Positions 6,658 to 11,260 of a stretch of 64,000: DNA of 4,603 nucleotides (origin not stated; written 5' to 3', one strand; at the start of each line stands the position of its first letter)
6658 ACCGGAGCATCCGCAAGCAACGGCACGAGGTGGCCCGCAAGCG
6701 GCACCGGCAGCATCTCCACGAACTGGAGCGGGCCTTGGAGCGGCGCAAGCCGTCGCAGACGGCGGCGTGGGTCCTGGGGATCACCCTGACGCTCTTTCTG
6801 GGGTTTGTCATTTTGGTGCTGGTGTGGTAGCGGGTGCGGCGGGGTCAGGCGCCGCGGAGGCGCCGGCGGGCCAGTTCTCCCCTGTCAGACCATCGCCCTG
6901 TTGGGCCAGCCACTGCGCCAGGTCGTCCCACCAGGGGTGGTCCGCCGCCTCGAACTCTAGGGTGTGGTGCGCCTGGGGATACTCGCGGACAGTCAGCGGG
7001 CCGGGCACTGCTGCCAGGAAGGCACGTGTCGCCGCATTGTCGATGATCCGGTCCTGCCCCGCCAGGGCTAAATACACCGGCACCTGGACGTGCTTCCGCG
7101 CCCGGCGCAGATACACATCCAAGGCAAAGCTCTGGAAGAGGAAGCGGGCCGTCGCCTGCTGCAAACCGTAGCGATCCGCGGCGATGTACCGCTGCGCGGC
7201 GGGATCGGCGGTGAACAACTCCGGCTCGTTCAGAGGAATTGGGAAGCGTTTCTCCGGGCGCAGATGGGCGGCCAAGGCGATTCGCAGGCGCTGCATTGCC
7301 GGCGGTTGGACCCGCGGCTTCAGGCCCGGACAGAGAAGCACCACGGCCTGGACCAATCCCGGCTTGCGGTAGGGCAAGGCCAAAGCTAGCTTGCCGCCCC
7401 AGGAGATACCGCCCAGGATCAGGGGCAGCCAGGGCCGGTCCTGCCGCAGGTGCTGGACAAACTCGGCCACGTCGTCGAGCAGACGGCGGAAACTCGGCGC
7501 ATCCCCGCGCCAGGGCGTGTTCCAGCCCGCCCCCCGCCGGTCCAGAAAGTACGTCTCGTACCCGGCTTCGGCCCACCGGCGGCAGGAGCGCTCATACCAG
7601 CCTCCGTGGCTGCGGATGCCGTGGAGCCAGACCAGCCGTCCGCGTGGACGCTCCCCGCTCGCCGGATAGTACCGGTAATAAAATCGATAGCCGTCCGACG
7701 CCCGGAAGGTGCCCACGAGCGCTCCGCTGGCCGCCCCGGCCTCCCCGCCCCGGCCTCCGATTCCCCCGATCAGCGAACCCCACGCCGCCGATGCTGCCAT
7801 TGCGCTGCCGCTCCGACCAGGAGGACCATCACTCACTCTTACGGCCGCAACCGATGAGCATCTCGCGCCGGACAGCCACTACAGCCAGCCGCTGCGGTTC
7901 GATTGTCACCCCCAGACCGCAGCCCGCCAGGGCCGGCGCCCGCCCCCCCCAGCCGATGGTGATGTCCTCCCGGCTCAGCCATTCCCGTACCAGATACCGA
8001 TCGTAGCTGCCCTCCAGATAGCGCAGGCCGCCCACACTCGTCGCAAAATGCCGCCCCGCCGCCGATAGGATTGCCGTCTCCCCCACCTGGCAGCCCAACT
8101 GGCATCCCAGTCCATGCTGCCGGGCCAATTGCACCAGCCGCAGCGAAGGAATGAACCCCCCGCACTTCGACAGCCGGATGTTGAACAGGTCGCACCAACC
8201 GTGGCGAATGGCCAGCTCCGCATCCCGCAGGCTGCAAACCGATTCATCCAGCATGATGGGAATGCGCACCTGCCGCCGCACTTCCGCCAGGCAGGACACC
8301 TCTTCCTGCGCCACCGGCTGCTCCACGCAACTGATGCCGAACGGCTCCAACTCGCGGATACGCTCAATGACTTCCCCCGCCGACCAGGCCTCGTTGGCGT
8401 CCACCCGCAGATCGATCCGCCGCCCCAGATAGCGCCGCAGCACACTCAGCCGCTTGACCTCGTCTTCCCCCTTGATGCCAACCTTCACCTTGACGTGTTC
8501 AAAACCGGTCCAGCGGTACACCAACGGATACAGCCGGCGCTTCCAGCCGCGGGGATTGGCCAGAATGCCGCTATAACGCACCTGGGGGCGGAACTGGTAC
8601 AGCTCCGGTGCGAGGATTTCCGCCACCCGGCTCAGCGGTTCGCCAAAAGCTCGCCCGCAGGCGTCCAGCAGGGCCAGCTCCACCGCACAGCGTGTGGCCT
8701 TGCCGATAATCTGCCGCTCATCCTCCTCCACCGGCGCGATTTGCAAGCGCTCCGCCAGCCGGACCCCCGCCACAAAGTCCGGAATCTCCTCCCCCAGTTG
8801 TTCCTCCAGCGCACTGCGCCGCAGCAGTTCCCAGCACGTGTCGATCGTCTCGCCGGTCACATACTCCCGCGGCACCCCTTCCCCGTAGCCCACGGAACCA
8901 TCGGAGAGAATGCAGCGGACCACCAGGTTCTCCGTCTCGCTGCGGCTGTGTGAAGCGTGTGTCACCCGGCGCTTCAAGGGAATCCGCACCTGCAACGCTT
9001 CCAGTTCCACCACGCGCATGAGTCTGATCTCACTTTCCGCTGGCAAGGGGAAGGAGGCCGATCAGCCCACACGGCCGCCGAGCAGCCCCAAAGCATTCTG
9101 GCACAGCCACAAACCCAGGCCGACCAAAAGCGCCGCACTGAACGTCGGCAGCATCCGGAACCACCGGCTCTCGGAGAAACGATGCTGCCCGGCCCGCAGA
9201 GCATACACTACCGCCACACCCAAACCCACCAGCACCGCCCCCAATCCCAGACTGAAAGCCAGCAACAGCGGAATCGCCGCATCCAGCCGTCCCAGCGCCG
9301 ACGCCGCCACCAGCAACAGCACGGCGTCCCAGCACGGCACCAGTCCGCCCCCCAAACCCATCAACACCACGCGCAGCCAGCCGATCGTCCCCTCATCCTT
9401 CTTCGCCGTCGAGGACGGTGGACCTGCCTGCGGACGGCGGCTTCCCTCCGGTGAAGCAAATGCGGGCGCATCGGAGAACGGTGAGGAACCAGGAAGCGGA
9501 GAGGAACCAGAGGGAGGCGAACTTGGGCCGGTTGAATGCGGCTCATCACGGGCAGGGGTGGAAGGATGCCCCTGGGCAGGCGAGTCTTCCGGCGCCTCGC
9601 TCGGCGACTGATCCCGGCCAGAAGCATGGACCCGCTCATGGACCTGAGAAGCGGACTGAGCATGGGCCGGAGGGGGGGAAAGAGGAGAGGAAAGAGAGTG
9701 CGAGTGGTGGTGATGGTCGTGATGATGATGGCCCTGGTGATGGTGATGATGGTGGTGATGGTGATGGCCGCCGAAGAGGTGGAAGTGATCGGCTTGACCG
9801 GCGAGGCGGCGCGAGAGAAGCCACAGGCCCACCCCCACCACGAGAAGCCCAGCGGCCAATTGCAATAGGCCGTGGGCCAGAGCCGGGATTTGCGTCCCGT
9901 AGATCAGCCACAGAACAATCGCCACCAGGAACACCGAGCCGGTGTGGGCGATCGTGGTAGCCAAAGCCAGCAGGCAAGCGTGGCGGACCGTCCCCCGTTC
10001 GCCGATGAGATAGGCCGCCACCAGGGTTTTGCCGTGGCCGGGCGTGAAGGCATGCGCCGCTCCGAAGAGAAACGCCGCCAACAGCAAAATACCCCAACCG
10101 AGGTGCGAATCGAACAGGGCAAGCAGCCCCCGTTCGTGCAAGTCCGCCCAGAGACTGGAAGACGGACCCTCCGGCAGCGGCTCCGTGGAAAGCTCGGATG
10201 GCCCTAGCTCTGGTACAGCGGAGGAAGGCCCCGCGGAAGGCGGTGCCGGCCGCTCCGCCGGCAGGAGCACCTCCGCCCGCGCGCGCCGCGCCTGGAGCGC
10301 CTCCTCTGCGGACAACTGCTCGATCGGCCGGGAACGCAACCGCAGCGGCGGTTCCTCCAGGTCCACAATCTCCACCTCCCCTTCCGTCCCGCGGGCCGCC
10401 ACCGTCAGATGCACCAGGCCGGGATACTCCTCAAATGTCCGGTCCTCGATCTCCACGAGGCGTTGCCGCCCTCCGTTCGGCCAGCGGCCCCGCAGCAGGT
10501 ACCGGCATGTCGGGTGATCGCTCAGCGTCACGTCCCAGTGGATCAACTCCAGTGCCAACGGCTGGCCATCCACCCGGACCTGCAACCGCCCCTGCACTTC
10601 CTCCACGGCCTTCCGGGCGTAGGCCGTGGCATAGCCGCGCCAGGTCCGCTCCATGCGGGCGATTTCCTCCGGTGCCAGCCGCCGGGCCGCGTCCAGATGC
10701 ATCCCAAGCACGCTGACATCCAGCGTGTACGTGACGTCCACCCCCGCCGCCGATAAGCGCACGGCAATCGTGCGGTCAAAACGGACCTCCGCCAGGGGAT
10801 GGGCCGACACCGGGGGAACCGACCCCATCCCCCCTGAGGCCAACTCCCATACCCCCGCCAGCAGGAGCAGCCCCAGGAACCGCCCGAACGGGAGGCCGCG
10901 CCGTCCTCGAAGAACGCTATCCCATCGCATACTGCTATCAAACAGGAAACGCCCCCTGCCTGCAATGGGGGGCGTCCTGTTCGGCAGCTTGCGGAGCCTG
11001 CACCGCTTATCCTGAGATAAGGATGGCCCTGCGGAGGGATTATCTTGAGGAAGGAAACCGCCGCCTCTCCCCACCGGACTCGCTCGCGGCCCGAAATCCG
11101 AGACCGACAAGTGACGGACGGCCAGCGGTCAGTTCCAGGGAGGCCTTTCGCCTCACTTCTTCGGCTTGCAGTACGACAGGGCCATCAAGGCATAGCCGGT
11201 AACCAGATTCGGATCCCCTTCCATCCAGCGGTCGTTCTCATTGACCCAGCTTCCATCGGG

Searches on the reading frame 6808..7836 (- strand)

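Call 34: search_protein_families(library=pfam, proteins=[window:6808-7836:-], max_evalue=0.001)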
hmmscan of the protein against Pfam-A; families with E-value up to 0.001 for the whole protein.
window:6808-7836:- (342 aa): 2 families
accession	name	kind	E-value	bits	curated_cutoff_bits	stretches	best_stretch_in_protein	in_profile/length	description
PF12146.15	Hydrolase_4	-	2.9e-44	151.6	27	1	63-296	2-237/239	Serine aminopeptidase, S33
PF00561.26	Abhydrolase_1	-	4.8e-16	59.6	25.8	1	68-293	3-241/245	alpha/beta hydrolase fold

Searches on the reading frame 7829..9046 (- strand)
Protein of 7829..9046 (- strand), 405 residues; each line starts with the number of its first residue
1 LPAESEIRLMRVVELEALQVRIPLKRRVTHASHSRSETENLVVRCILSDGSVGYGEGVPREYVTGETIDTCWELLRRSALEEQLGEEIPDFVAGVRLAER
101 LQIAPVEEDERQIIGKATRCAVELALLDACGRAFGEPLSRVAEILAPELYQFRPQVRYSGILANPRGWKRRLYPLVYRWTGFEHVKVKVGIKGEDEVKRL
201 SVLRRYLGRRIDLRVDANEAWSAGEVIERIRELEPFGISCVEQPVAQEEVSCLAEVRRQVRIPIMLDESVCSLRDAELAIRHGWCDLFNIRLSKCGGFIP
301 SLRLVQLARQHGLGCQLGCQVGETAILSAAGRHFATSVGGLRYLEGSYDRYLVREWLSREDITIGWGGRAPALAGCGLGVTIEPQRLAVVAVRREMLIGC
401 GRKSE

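Call 34: search_protein_families(library=pfam, proteins=[window:7829-9046:-], max_evalue=0.001)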
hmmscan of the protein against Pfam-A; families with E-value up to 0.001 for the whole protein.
window:7829-9046:- (405 aa): 2 families
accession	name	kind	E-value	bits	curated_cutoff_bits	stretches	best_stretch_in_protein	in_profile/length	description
PF13378.12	MR_MLE_C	-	4.3e-46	157.8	29.4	1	180-385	13-218/219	Enolase C-terminal domain-like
PF02746.21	MR_MLE_N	-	0.00041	21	22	0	18-139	7-113/117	Mandelate racemase / muconate lactonizing enzyme, N-terminal domain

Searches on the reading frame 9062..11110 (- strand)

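Call 34: search_protein_families(library=pfam, proteins=[window:9062-11110:-], max_evalue=0.001)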
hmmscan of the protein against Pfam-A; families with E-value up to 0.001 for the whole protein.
window:9062-11110:- (682 aa): 1 family
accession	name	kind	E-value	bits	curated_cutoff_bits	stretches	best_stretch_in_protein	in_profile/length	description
PF03824.22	NicO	-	3.3e-14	53.3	27.7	1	342-469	4-136/287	High-affinity nickel-transport protein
